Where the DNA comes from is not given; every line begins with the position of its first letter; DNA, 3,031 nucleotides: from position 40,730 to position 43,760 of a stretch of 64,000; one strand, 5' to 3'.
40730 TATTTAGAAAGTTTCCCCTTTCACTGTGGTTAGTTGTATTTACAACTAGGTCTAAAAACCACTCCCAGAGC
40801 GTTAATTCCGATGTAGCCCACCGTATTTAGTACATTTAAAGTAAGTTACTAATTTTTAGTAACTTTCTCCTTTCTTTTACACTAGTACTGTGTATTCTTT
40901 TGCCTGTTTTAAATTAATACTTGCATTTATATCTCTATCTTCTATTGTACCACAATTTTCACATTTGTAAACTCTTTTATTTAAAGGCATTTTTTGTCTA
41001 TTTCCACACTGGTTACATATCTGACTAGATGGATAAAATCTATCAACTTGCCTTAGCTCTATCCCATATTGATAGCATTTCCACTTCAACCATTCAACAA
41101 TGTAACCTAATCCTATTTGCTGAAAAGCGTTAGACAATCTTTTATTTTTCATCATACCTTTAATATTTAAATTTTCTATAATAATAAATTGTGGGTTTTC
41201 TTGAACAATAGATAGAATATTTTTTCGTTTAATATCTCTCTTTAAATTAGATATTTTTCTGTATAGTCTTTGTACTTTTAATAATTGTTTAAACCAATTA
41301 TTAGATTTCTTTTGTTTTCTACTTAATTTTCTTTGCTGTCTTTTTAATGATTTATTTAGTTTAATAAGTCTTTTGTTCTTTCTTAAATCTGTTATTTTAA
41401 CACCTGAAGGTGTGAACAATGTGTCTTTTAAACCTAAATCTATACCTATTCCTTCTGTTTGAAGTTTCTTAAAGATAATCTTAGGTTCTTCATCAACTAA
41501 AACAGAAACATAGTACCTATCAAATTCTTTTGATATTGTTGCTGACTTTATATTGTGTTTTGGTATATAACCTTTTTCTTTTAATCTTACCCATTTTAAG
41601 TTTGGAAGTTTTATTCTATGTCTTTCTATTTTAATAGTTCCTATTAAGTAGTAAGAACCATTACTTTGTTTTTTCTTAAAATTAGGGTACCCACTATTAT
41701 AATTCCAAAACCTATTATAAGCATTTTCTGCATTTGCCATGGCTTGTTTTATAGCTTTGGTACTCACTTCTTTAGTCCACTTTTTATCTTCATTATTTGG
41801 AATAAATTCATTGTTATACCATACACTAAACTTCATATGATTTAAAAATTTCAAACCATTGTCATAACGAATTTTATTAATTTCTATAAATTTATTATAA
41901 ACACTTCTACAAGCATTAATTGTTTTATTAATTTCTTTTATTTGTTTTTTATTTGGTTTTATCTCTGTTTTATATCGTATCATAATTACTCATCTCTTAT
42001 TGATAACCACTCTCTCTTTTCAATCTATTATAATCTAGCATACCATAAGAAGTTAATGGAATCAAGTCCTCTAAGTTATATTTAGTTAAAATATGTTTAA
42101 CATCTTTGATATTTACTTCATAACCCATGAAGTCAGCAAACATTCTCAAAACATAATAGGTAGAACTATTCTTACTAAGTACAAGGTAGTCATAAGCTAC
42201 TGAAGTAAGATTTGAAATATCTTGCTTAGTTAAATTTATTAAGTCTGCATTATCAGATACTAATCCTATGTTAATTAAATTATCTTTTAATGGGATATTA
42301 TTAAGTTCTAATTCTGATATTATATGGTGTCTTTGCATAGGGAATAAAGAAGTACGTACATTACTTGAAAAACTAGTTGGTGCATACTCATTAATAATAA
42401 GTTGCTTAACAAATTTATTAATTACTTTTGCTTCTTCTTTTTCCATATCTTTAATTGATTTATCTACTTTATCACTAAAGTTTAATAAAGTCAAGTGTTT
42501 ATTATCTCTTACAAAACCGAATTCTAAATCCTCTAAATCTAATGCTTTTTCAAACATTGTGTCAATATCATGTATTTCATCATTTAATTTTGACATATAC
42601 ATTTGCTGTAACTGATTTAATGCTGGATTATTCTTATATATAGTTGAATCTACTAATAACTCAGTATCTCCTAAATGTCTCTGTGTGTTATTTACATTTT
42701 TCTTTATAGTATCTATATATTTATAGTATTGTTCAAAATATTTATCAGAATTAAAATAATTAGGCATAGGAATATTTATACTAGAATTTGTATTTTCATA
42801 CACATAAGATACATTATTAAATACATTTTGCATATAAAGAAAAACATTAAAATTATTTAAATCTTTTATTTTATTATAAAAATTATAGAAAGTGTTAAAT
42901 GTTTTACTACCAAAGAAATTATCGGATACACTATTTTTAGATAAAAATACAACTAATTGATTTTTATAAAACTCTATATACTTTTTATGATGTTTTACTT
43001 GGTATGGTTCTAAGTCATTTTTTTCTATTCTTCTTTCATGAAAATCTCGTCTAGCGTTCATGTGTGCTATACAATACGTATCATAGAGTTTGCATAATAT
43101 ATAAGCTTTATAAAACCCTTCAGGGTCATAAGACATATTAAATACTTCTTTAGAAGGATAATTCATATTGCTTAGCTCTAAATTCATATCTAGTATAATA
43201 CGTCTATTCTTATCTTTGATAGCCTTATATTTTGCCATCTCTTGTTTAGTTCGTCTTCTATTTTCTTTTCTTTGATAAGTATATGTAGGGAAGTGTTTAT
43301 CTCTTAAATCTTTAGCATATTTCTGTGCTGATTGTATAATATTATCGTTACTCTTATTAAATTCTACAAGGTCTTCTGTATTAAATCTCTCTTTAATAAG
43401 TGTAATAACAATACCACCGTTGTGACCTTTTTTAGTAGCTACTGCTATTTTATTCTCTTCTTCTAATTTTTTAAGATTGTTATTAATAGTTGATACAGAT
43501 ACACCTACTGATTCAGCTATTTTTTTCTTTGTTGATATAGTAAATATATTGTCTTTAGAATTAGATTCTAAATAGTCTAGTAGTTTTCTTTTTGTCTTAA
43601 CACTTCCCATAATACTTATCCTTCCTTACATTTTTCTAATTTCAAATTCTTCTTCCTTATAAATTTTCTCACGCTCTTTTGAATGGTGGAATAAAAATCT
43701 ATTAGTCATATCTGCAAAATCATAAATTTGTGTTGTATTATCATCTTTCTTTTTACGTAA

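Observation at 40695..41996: Stand-alone canonical TnpB sitting between phage replication genes, with a GC-rich structured 3' flank that is a candidate omega-RNA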

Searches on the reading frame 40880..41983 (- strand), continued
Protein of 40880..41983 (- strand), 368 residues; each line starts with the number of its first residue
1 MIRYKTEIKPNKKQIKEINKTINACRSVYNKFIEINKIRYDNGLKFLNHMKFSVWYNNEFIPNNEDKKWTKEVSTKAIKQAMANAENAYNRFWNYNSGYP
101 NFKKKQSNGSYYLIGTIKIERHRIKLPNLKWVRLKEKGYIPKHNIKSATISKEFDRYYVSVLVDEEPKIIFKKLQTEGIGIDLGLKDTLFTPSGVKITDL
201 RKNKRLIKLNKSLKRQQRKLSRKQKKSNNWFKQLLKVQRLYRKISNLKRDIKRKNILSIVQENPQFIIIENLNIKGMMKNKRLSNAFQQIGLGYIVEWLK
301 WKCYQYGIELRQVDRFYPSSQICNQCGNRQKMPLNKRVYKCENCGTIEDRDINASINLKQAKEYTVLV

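Call 90: find_homologous_proteins(query=window:40880-41983:-, max_evalue=1e-60)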
Query window:40880-41983:- (368 aa): 7619 proteins with E <= 1e-60 among 8000 candidates; the best 120 are listed.
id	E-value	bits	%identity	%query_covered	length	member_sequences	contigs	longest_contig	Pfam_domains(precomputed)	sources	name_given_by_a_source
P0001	1.5e-220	749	91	100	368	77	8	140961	PF12323.15,PF01385.26,PF07282.19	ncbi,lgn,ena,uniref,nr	ncbi:transposase [Staphylococcus phage vB_SepM_ phiIPLA-C1C]|uniref:Transposase n=1 Tax=Staphylococc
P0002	7.0e-219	744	89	100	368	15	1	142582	PF12323.15,PF01385.26,PF07282.19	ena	-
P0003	2.3e-210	716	86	100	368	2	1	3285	PF12323.15,PF01385.26,PF07282.19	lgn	-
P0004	1.1e-208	710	85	100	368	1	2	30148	PF12323.15,PF01385.26,PF07282.19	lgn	-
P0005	2.1e-207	706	84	100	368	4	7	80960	PF12323.15,PF01385.26,PF07282.19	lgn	-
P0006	7.9e-206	701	85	100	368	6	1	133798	PF12323.15,PF01385.26,PF07282.19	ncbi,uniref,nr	ncbi:transposase [Staphylococcus phage Stau2]|uniref:Putative transposase n=1 Tax=Staphylococcus pha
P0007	4.0e-204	695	83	100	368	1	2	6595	PF12323.15,PF01385.26,PF07282.19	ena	-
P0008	2.0e-202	690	83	100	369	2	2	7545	PF12323.15,PF01385.26,PF07282.19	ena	-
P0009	2.1e-201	686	85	100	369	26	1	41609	PF12323.15,PF01385.26,PF07282.19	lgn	-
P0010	3.3e-199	679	82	99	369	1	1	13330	PF12323.15,PF01385.26,PF07282.19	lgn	-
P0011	7.8e-195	665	85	93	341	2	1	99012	PF01385.26,PF07282.19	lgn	-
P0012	2.7e-194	663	81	99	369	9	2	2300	PF12323.15,PF01385.26,PF07282.19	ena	-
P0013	4.6e-194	662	81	99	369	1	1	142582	PF12323.15,PF01385.26,PF07282.19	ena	-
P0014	5.8e-184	629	77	99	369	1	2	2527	PF12323.15,PF01385.26,PF07282.19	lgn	-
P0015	1.3e-183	628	77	99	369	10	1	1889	PF12323.15,PF01385.26,PF07282.19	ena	-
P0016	2.2e-183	627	76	100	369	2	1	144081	PF12323.15,PF01385.26,PF07282.19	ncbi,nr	ncbi:transposase [Staphylococcus phage vB_SsapH-Golestan101-M]|nr:transposase [Staphylococcus phage 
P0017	3.2e-183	627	77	100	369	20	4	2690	PF12323.15,PF01385.26,PF07282.19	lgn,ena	-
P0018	1.4e-181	621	76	99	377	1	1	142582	PF12323.15,PF01385.26,PF07282.19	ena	-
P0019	1.5e-181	621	76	99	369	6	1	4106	PF12323.15,PF01385.26,PF07282.19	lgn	-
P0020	1.5e-180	618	76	99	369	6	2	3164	PF12323.15,PF01385.26,PF07282.19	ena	-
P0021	6.8e-179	612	76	100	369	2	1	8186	PF12323.15,PF01385.26,PF07282.19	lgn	-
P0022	1.7e-178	611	76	100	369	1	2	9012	PF12323.15,PF01385.26,PF07282.19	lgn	-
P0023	1.5e-175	601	75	99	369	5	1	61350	PF12323.15,PF01385.26,PF07282.19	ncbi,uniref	ncbi:RNA-guided endonuclease InsQ/TnpB family protein [Staphylococcus hominis]|uniref:RNA-guided end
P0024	1.7e-175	601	74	99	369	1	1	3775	PF12323.15,PF01385.26,PF07282.19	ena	-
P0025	1.0e-174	599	73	99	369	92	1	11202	PF12323.15,PF01385.26,PF07282.19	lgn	-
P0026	1.5e-174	598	73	100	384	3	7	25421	PF12323.15,PF01385.26,PF07282.19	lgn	-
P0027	1.6e-173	595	73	99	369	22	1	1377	PF12323.15,PF01385.26,PF07282.19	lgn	-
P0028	3.9e-172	590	74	99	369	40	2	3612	PF12323.15,PF01385.26,PF07282.19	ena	-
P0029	1.5e-171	588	73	99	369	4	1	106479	PF12323.15,PF01385.26,PF07282.19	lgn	-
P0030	6.3e-170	583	72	99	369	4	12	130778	PF12323.15,PF01385.26,PF07282.19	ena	-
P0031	2.4e-168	578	71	99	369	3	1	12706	PF12323.15,PF01385.26,PF07282.19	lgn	-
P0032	2.9e-162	558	68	99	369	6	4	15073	PF12323.15,PF01385.26,PF07282.19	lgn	-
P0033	4.3e-162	557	79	86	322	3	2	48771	PF01385.26,PF07282.19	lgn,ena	-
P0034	1.9e-161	555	68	99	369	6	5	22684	PF12323.15,PF01385.26,PF07282.19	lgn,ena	-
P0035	1.9e-161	555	68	99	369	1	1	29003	PF12323.15,PF01385.26,PF07282.19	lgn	-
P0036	1.1e-158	546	75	88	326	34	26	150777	PF01385.26,PF07282.19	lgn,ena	-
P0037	1.1e-155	536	65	100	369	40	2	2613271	PF12323.15,PF01385.26,PF07282.19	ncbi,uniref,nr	ncbi:putative transposase [Staphylococcus piscifermentans]|uniref:RNA-guided endonuclease InsQ/TnpB 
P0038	1.2e-146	506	62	100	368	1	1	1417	PF12323.15,PF01385.26,PF07282.19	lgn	-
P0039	8.6e-146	504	61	100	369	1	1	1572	PF12323.15,PF01385.26,PF07282.19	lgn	-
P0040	3.9e-145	501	61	99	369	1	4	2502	PF12323.15,PF01385.26,PF07282.19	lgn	-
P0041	8.6e-139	480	61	99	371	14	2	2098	PF12323.15,PF01385.26,PF07282.19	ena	-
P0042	2.0e-135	469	60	100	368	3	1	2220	PF12323.15,PF01385.26,PF07282.19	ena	-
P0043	2.2e-135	469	61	100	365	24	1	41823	PF12323.15,PF01385.26,PF07282.19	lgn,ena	-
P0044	4.2e-135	468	67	85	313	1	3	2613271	PF01385.26,PF07282.19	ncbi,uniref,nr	ncbi:putative transposase [Staphylococcus piscifermentans]|uniref:RNA-guided endonuclease InsQ/TnpB 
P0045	4.8e-135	468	59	99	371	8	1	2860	PF12323.15,PF01385.26,PF07282.19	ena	-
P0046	5.1e-135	468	61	100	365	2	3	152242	PF12323.15,PF01385.26,PF07282.19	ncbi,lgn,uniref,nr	ncbi:RNA-guided endonuclease TnpB family protein (plasmid) [Macrococcus psychrotolerans]|uniref:RNA-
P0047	1.4e-134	467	61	99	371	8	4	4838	PF12323.15,PF01385.26,PF07282.19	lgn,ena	-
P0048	4.9e-134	465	61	99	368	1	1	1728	PF12323.15,PF01385.26,PF07282.19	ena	-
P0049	7.4e-134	464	60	99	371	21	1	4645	PF12323.15,PF01385.26,PF07282.19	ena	-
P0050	8.0e-134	464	60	99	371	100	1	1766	PF12323.15,PF01385.26,PF07282.19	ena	-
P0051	1.0e-133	464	60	100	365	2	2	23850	PF12323.15,PF01385.26,PF07282.19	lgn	-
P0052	2.4e-133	463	58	99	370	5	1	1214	PF12323.15,PF01385.26,PF07282.19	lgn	-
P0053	2.8e-133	462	60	99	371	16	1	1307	PF12323.15,PF01385.26,PF07282.19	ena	-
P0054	3.9e-133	462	59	100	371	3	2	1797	PF12323.15,PF01385.26,PF07282.19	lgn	-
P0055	5.9e-133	461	58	99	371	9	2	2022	PF12323.15,PF01385.26,PF07282.19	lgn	-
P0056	3.0e-132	459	59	99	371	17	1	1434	PF12323.15,PF01385.26,PF07282.19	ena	-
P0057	3.4e-132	459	59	100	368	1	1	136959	PF12323.15,PF01385.26,PF07282.19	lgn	-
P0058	4.2e-132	458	58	100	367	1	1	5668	PF12323.15,PF01385.26,PF07282.19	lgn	-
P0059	7.0e-132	458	59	99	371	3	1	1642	PF12323.15,PF01385.26,PF07282.19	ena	-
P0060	3.8e-131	455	63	88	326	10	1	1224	PF01385.26,PF07282.19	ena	-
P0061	1.3e-130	454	59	99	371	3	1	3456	PF12323.15,PF01385.26,PF07282.19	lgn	-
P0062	1.6e-130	453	57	100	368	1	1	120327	PF12323.15,PF01385.26,PF07282.19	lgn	-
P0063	2.0e-130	453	58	99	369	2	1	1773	PF12323.15,PF01385.26,PF07282.19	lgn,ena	-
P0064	3.5e-130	452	61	99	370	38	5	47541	PF12323.15,PF01385.26,PF07282.19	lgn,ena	-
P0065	1.1e-129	451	57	99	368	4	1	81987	PF12323.15,PF01385.26,PF07282.19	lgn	-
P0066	6.9e-129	448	79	71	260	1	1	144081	PF12323.15,PF01385.26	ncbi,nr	ncbi:transposase [Staphylococcus phage vB_SsapH-Golestan101-M]|nr:transposase [Staphylococcus phage 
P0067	9.1e-129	448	59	99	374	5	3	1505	PF12323.15,PF01385.26,PF07282.19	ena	-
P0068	1.8e-126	440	57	99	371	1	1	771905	PF12323.15,PF01385.26,PF07282.19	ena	-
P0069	2.2e-126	440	56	99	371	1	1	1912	PF12323.15,PF01385.26,PF07282.19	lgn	-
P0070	3.8e-126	439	55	100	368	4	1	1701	PF12323.15,PF01385.26,PF07282.19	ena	-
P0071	7.0e-123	428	56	99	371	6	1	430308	PF12323.15,PF01385.26,PF07282.19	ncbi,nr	ncbi:transposase [Exiguobacterium sp. SL-9]|nr:transposase [Exiguobacterium sp. SL-9]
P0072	3.2e-122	426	54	99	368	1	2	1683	PF12323.15,PF01385.26,PF07282.19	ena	-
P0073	2.8e-120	420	53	100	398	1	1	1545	PF12323.15,PF01385.26,PF07282.19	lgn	-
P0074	9.9e-120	418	60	88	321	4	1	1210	PF01385.26,PF07282.19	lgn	-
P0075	5.9e-118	412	55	100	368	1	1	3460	PF12323.15,PF01385.26,PF07282.19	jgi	jgi:putative transposase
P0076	8.0e-118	412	85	59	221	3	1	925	PF01385.26,PF07282.19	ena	-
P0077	1.7e-111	391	54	92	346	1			PF12323.15,PF01385.26,PF07282.19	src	-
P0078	5.8e-110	386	70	70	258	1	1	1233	PF01385.26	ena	-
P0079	2.9e-101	357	58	82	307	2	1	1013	PF12323.15,PF01385.26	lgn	-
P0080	6.2e-100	353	49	99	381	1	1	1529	PF12323.15,PF01385.26,PF07282.19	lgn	-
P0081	1.8e-99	351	50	99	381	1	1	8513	PF12323.15,PF01385.26,PF07282.19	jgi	-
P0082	2.4e-99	351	50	99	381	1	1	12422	PF12323.15,PF01385.26,PF07282.19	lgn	-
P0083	3.6e-99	350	51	99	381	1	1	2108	PF12323.15,PF01385.26,PF07282.19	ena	-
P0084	8.4e-99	349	49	99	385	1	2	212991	PF12323.15,PF01385.26,PF07282.19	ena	-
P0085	2.4e-98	347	49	99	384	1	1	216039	PF12323.15,PF01385.26,PF07282.19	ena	-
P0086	2.5e-98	347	49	99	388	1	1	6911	PF12323.15,PF01385.26,PF07282.19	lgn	-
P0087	3.4e-98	347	49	99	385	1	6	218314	PF12323.15,PF01385.26,PF07282.19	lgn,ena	-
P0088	5.0e-98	346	50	99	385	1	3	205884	PF12323.15,PF01385.26,PF07282.19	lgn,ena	-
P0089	5.8e-98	346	48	99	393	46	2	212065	PF12323.15,PF01385.26,PF07282.19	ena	-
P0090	6.0e-98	346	48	99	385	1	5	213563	PF12323.15,PF01385.26,PF07282.19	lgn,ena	-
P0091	7.6e-98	346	49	99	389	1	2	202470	PF12323.15,PF01385.26,PF07282.19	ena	-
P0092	9.2e-98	346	48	99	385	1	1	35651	PF12323.15,PF01385.26,PF07282.19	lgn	-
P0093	9.9e-98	345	48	100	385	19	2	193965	PF12323.15,PF01385.26,PF07282.19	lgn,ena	-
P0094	1.0e-97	345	49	100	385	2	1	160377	PF12323.15,PF01385.26,PF07282.19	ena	-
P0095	1.2e-97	345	50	99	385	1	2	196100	PF12323.15,PF01385.26,PF07282.19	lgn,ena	-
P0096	1.3e-97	345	49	99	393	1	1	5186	PF12323.15,PF01385.26,PF07282.19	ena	-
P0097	1.3e-97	345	48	99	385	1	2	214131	PF12323.15,PF01385.26,PF07282.19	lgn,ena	-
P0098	1.5e-97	345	49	99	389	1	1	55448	PF12323.15,PF01385.26,PF07282.19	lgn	-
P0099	1.6e-97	345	49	99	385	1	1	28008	PF12323.15,PF01385.26,PF07282.19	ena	-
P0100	1.6e-97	345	49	99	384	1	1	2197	PF12323.15,PF01385.26,PF07282.19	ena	-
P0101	2.5e-97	344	49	99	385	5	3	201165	PF12323.15,PF01385.26,PF07282.19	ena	-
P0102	3.2e-97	344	49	99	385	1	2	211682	PF12323.15,PF01385.26,PF07282.19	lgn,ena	-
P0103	4.4e-97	343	48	100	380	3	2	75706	PF12323.15,PF01385.26,PF07282.19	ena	-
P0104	4.4e-97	343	48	99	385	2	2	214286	PF12323.15,PF01385.26,PF07282.19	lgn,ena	-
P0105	4.5e-97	343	50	98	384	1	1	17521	PF12323.15,PF01385.26,PF07282.19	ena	-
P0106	4.7e-97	343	49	99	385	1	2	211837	PF12323.15,PF01385.26,PF07282.19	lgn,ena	-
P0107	5.9e-97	343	50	98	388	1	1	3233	PF12323.15,PF01385.26,PF07282.19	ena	-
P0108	6.3e-97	343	48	99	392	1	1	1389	PF12323.15,PF01385.26,PF07282.19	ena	-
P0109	7.4e-97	343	50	98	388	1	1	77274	PF12323.15,PF01385.26,PF07282.19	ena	-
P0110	7.5e-97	343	47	99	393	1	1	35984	PF12323.15,PF01385.26,PF07282.19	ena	-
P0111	9.6e-97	342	47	99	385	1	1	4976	PF12323.15,PF01385.26,PF07282.19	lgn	-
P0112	9.7e-97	342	48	99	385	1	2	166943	PF12323.15,PF01385.26,PF07282.19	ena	-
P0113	9.8e-97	342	50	98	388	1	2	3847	PF12323.15,PF01385.26,PF07282.19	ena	-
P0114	1.1e-96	342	49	99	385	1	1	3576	PF12323.15,PF01385.26,PF07282.19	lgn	-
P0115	1.4e-96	342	50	99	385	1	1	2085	PF12323.15,PF01385.26,PF07282.19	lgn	-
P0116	1.6e-96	341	48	99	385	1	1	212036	PF12323.15,PF01385.26,PF07282.19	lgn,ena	-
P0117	1.8e-96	341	49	99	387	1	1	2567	PF12323.15,PF01385.26,PF07282.19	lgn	-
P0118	1.8e-96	341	49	99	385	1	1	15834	PF12323.15,PF01385.26,PF07282.19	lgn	-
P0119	1.9e-96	341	49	99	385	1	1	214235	PF12323.15,PF01385.26,PF07282.19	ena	-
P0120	2.1e-96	341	48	100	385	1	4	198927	PF12323.15,PF01385.26,PF07282.19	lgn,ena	-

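Call 91: find_encoding_contigs(protein=P0023, flank=3000, max_places=3)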
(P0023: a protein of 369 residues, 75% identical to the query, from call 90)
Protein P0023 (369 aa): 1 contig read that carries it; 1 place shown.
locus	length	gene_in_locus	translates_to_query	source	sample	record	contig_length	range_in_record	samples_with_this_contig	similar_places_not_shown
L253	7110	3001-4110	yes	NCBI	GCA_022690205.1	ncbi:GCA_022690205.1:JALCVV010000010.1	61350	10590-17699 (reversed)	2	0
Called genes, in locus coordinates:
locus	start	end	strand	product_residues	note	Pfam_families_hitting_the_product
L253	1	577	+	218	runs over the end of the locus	PF02517:Rce1-like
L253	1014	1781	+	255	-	PF01656:CbiA, PF13614:AAA_31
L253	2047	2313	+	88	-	-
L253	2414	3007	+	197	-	PF00376:MerR, PF12728:HTH_17 (weak), PF13411:MerR_1, PF00239:Resolvase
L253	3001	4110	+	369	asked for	PF12323:HTH_OrfB_IS605, PF01385:OrfB_IS605, PF07282:Cas12f1-like_TNB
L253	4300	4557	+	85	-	-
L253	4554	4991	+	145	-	PF08863:YolD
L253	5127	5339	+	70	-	-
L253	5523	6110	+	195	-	PF00239:Resolvase, PF02796:HTH_7, PF08279:HTH_11 (weak)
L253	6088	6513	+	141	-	-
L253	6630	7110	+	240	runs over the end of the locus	-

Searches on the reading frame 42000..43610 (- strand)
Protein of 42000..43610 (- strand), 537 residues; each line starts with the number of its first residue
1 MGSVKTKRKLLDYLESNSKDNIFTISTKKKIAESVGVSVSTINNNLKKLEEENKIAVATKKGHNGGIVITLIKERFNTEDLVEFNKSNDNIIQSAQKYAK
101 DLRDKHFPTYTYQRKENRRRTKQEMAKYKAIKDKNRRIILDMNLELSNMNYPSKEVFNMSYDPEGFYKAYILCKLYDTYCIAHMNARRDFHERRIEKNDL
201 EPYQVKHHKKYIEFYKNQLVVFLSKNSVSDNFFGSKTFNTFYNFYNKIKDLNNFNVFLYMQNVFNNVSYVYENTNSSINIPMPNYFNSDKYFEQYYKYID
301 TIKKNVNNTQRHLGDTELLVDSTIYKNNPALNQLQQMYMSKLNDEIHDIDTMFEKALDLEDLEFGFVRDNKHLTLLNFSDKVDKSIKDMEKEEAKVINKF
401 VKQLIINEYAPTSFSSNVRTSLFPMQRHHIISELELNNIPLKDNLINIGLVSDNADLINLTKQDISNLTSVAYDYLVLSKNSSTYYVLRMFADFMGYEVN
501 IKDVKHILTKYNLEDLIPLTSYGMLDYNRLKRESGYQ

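Call 3: search_protein_families(library=pfam, proteins=[window:42000-43610:-], max_evalue=0.01)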
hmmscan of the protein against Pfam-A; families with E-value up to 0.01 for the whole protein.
window:42000-43610:- (537 aa): 8 families
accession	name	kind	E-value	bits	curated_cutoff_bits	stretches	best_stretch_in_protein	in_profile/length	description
PF13412.12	HTH_24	-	9.3e-06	25.6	21.9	1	27-55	19-47/48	Winged helix-turn-helix DNA-binding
PF05732.17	RepL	-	2.5e-05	24.3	20.3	1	6-56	56-106/164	Firmicute plasmid replication protein (RepL)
PF13545.12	HTH_Crp_2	-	7.1e-05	23.1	27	1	20-58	16-54/70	Crp-like helix-turn-helix domain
PF08279.18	HTH_11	-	0.00046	20.4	25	1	29-62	19-51/55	HTH domain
PF02082.26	Rrf2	-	0.003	18.1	30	1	13-83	14-79/132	Iron-dependent Transcriptional regulator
PF14502.12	HTH_41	-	0.0037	17.1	25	1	31-66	12-46/48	Helix-turn-helix domain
PF13730.12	HTH_36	-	0.004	17.4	25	0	27-51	27-51/55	Helix-turn-helix domain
PF13551.12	HTH_29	-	0.007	16.9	28.1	0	27-61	14-48/64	Winged helix-turn helix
